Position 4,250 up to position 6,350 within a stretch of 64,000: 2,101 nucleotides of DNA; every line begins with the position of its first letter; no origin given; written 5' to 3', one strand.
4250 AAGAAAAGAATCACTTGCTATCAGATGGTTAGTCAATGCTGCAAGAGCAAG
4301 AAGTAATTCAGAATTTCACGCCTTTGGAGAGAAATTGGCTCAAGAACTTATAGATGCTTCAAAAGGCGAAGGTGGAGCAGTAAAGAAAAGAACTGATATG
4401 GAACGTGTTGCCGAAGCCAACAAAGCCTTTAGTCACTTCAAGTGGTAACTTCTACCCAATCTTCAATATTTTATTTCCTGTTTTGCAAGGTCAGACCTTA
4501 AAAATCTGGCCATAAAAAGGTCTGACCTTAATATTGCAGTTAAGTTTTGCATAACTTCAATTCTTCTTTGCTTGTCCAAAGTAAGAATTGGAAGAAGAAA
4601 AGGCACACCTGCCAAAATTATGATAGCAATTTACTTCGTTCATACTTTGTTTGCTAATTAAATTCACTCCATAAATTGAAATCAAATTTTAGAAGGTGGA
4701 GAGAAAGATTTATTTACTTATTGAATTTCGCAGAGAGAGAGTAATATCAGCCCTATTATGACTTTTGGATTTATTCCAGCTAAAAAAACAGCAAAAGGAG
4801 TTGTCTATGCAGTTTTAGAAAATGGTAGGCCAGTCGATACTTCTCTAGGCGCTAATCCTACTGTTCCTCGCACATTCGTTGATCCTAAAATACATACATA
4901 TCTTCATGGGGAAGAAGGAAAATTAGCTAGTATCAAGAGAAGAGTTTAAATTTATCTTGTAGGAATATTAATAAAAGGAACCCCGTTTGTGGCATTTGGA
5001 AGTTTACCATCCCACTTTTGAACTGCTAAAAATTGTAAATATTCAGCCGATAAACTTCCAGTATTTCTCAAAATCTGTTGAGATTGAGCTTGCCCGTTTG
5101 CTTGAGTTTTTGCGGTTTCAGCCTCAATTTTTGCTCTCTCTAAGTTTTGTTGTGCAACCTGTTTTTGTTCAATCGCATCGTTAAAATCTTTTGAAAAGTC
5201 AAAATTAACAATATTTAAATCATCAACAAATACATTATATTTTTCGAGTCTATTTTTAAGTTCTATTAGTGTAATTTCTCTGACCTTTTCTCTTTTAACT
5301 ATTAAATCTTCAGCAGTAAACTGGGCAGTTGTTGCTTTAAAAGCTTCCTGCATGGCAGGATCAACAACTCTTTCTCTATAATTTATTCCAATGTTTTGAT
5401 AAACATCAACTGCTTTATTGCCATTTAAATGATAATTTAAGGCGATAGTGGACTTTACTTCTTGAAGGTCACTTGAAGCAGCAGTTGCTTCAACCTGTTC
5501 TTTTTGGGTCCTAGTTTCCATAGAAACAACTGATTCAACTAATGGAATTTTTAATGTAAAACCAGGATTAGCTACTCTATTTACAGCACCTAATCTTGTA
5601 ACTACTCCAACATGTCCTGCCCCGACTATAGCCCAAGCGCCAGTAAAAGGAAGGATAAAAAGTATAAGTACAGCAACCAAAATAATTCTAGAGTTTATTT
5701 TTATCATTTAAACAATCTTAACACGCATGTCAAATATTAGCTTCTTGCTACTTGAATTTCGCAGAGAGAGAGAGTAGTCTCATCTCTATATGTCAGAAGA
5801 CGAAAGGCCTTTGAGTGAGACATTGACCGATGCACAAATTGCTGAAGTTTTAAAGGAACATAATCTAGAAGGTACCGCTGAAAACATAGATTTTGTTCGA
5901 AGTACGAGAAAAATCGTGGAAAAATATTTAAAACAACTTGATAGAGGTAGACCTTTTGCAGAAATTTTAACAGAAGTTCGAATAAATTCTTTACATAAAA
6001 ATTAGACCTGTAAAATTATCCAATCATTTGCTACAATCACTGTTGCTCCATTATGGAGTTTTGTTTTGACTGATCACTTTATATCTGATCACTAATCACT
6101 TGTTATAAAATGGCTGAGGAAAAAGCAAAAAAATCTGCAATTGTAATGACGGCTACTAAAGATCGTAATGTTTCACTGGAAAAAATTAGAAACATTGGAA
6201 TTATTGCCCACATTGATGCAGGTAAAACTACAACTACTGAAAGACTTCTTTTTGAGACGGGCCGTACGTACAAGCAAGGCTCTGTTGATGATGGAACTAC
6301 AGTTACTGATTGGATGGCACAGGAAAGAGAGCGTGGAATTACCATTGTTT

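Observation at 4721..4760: Conserved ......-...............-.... element recurs three times, each directly upstream of an unrelated small ORF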

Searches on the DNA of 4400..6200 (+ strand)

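Call 25: search_rna_families(source=window, start=4400, end=6200, threshold=evalue, max_evalue=10)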
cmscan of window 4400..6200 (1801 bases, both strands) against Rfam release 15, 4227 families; matches with E-value up to 10: 7.
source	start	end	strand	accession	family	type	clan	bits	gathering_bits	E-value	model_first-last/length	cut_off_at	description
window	4472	4544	-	RF01814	rhtB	Gene; sRNA;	-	23.6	55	0.38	1-83/83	no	rhtB sRNA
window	4670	4736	+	RF02443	SpR08_sRNA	Gene; sRNA;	-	21.7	80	1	1-73/73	no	Streptococcus sRNA SpR08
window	5945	6029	+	RF00326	snoZ155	Gene; snRNA; snoRNA; CD-box;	-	20.4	43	7.1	1-81/81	no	Small nucleolar RNA Z155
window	5416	5447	+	RF02544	mt-tmRNA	Gene;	CL00001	19.1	65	5.1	27-58/77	no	Mitochondrion-encoded tmRNA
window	4549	4600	+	RF00364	mir-BART2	Gene; miRNA;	-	18.1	60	7.2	1-62/62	no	mir-BART2 microRNA precursor family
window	4554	4602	-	RF01365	CRISPR-DR52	Gene; CRISPR;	-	17.1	50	7.1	1-37/37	no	CRISPR RNA direct repeat element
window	5671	5741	-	RF00279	SNORD45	Gene; snRNA; snoRNA; CD-box;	-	16.6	42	8.3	1-72/72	no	Small nucleolar RNA SNORD45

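Call 72: build_rna_model(alignment_id=A3, structure=none)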
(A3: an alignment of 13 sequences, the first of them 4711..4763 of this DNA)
Model R1 built from alignment A3 (13 sequences, 59 columns); structure: none (sequence only).
model positions 55; base pairs 0; branch points 0; effective number of sequences 11.76; information 1.011 bits per position. No base pairs: searches with it score sequence only.

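Call 73: search_with_rna_model(model_id=R1, source=window, filters=off, max_evalue=10, show_alignments=6)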
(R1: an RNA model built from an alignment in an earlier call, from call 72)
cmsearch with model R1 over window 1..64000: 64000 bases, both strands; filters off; matches with E-value up to 10: 46.
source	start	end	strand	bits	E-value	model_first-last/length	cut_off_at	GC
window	46603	46654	+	55.8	2.1e-16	3-54/55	-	0.35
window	4712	4762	+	54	7.7e-16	2-54/55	-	0.33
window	5744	5795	+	52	3.2e-15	3-55/55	-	0.4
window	661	681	+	6.7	0.47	33-54/55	-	0.24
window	5187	5208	-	6.2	0.66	5-26/55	-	0.18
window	32866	32878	+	6.1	0.72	30-42/55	-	0.15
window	31599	31619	+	6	0.74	11-31/55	-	0.29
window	25874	25889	+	5.9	0.79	15-29/55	-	0.5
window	38556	38575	-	5.2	1.4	3-22/55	-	0.3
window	53862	53884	-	5.2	1.4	28-50/55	-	0.26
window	13550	13564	-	5.2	1.4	5-19/55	-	0.33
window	36321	36337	+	5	1.5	4-20/55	-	0.06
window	44739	44766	+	5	1.6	21-47/55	-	0.29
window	60504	60521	-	4.9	1.7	4-21/55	-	0.22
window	20959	20980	-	4.6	2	8-30/55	-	0.27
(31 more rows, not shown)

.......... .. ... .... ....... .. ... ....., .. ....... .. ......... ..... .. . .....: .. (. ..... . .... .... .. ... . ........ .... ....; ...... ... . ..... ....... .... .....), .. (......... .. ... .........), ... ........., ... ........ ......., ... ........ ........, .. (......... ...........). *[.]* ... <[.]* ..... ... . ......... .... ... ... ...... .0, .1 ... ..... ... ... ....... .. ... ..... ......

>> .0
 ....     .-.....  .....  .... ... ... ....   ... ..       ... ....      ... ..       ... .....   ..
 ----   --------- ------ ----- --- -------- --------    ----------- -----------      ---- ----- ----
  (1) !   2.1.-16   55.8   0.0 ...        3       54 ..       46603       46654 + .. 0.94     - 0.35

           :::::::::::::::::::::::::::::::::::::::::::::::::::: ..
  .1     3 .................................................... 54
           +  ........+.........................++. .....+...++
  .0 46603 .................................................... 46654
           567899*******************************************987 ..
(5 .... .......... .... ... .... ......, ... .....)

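Call 74: search_with_rna_model(model_id=R1, sources=[L001, L002, L003, L004, L005, L006, L007, L008, L009, L010, L011, L012, L013, L014, L015, L016, L017, L018, L019, L020, L021, L022, L023, L024, L025, L026, L027, L028, L029, L030, L031, L032, L033, L034, L035, L036, L037, L038, L039, L040, L041, L042, L043, L044, L045, L046, L047, L048, L049, L050, L051, L052, L053, L054, L055, L056, L057, L058, L059, L060, L101, L106, L120, L121, L122, L123, L124, L128, L133, L137, L139, L140, L141, L142, L143, L131, L132], max_evalue=1)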
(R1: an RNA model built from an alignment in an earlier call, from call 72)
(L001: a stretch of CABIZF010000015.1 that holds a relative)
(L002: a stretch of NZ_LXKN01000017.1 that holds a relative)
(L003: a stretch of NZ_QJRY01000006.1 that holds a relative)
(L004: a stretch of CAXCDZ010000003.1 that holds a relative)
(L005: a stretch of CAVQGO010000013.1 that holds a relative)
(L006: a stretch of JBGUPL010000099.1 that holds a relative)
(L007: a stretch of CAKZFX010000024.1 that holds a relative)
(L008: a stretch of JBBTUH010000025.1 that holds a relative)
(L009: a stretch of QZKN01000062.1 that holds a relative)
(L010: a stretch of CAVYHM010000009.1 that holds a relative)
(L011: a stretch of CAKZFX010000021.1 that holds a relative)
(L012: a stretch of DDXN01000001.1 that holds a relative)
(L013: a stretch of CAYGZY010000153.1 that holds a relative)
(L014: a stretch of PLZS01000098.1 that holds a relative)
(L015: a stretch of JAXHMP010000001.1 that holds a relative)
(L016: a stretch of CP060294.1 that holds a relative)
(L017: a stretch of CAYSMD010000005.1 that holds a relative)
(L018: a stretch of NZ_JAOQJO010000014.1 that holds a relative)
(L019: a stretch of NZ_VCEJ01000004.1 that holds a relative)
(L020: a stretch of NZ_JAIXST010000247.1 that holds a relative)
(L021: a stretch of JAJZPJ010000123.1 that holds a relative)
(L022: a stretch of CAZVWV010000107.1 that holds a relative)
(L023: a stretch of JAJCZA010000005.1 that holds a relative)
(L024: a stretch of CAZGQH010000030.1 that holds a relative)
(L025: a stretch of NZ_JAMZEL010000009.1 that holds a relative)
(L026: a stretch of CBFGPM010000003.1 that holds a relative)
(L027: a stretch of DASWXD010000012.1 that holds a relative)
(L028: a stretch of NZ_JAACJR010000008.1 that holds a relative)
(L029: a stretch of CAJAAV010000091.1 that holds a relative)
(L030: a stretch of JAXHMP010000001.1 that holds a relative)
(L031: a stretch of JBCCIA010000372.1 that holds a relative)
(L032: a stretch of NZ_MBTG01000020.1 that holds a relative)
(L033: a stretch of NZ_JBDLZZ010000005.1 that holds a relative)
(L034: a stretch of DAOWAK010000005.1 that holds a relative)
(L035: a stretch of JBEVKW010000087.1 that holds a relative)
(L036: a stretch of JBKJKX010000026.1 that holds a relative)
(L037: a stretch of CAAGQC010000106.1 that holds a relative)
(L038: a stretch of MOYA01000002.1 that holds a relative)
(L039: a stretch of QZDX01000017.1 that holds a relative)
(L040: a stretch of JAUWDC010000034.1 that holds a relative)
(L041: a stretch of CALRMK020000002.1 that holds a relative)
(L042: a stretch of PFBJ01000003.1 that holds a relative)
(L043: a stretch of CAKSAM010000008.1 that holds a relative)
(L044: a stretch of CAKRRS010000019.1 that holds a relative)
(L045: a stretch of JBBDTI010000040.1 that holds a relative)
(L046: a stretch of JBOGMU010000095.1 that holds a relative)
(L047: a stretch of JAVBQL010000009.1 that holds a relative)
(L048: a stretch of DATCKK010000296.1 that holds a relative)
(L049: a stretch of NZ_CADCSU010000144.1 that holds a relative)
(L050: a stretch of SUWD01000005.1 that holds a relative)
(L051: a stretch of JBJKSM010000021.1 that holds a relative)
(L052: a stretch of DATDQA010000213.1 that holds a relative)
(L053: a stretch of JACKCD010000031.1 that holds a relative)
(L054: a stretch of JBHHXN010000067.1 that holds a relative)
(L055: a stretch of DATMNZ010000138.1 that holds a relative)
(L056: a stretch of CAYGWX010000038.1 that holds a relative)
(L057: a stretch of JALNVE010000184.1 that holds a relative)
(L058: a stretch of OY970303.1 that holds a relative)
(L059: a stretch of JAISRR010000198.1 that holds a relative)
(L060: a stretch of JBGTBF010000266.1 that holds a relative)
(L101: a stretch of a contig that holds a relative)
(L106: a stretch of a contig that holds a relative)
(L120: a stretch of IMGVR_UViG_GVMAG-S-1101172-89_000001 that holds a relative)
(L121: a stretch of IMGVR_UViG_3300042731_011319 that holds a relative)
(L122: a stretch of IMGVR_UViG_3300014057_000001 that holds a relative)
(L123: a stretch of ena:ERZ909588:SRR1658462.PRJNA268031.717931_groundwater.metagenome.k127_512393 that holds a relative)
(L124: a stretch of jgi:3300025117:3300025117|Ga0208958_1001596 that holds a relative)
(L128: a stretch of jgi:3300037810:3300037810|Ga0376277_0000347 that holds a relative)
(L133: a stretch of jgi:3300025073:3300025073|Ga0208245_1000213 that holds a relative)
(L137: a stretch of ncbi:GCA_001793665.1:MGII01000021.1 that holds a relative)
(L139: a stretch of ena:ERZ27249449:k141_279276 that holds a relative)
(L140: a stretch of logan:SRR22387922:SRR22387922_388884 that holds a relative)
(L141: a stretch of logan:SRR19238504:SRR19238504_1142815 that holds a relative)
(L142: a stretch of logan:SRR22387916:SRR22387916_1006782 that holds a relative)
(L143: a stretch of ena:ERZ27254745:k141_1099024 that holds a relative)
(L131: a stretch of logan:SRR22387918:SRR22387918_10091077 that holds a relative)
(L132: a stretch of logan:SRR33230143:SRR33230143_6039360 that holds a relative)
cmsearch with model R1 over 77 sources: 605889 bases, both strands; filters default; matches with E-value up to 1: 75.
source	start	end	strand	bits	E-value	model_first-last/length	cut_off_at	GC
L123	4647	4698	+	55.8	2e-15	3-54/55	-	0.35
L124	9954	10005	+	55.8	2e-15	3-54/55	-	0.35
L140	5550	5596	+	53.5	1.1e-14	9-55/55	-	0.4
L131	317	370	+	52.9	1.6e-14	3-54/55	-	0.39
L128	9952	10005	+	52.4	2.4e-14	3-54/55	-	0.33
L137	5992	6043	+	50.6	8.8e-14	2-53/55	-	0.38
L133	5954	6006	+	50.1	1.3e-13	2-55/55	-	0.3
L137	7064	7113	+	46.2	2e-12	3-55/55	-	0.36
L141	33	84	+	44.3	8.2e-12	3-54/55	-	0.33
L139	5588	5636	+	43.2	1.8e-11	3-55/55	-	0.29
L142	460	506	+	40.9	9.4e-11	3-54/55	-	0.36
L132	435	487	+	36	3.1e-09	3-55/55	-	0.4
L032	5500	5520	-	20.5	0.00021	11-31/55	-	0.48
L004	3216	3275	-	20.5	0.00021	14-52/55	-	0.35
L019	3026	3054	+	19.5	0.00045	2-31/55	-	0.31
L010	1707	1726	+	18.8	0.00073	12-31/55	-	0.45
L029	7365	7384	-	18.1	0.0012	16-37/55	-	0.4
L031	5988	6006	+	17.9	0.0014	14-34/55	-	0.42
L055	3234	3252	+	17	0.0026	14-32/55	-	0.42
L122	9195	9213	+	16.7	0.0033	15-33/55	-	0.47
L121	2648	2666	+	16.7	0.0034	14-32/55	-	0.42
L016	3568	3586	+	16.6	0.0034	14-32/55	-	0.47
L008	1752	1771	-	16.5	0.0038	14-33/55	-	0.45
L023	7344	7361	+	16.2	0.0046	16-33/55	-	0.5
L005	5313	5330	-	15.8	0.0062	15-32/55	-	0.44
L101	5943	5960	+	15.7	0.0069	16-33/55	-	0.5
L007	5899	5919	+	15.6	0.0074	12-32/55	-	0.48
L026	2101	2118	-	15.5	0.0077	16-33/55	-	0.5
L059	2734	2751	+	15.5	0.0077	16-35/55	-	0.44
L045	2123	2140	-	15.3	0.009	14-31/55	-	0.44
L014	680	696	+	14.8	0.013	16-32/55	-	0.47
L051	1380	1398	-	14.8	0.013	14-32/55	-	0.42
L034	2787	2804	-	14.7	0.014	15-32/55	-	0.5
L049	4754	4770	+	14.6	0.015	16-32/55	-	0.47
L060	2415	2431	-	14.5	0.016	16-32/55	-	0.47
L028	822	838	+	14.5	0.016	16-32/55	-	0.47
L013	5062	5078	+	14.5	0.016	16-32/55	-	0.47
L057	717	733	+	14.5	0.016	16-32/55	-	0.47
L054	1099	1115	+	14.4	0.017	16-32/55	-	0.47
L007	5773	5789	+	14.4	0.017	16-32/55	-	0.47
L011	5898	5914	+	14.4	0.017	16-32/55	-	0.47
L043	2784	2800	+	14.4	0.017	16-32/55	-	0.47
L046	1355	1371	-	14.2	0.02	16-32/55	-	0.47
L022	5229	5245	+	14.2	0.02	15-31/55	-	0.47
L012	6337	6353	-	14.1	0.021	15-33/55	-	0.47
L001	3286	3302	-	14.1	0.021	16-34/55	-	0.47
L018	2253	2269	-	14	0.022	16-32/55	-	0.47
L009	7369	7388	-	14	0.023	12-31/55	-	0.5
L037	4705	4721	-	14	0.023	16-32/55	-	0.47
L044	3479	3495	-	14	0.023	16-32/55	-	0.47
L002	3147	3163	+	13.9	0.025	16-32/55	-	0.47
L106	334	350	-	13.9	0.025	16-34/55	-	0.47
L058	1618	1634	+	13.8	0.026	16-34/55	-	0.47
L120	1446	1462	+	13.7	0.028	15-31/55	-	0.47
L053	5230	5246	-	13.7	0.029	16-32/55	-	0.47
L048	579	600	+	13.7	0.029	11-31/55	-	0.5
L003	1726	1742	+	13.7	0.029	16-32/55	-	0.47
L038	5487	5505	+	13.3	0.037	16-36/55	-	0.47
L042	5639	5655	-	13.2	0.04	15-31/55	-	0.53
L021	7437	7453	+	13.1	0.044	16-34/55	-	0.47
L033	1093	1108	+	12.8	0.053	16-33/55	-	0.5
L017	4538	4553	-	12.8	0.053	16-31/55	-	0.5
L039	2800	2815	-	12.8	0.053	16-31/55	-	0.5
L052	5384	5399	-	12.7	0.057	16-31/55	-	0.5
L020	485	500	+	12.7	0.06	16-31/55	-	0.5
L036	4191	4206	+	12.6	0.063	16-31/55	-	0.5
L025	2014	2029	-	12.3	0.076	16-31/55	-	0.5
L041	6524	6539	-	12.1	0.09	16-31/55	-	0.5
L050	1102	1117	+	12.1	0.09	16-31/55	-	0.5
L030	6997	7015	-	12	0.099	15-33/55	-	0.47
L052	5096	5119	-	11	0.2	9-29/55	-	0.54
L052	4999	5023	-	11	0.2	8-29/55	-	0.52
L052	5290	5314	-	11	0.2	8-29/55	-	0.48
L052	4902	4925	-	10.8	0.23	9-29/55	-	0.54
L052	5194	5217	-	10.8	0.23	9-29/55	-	0.54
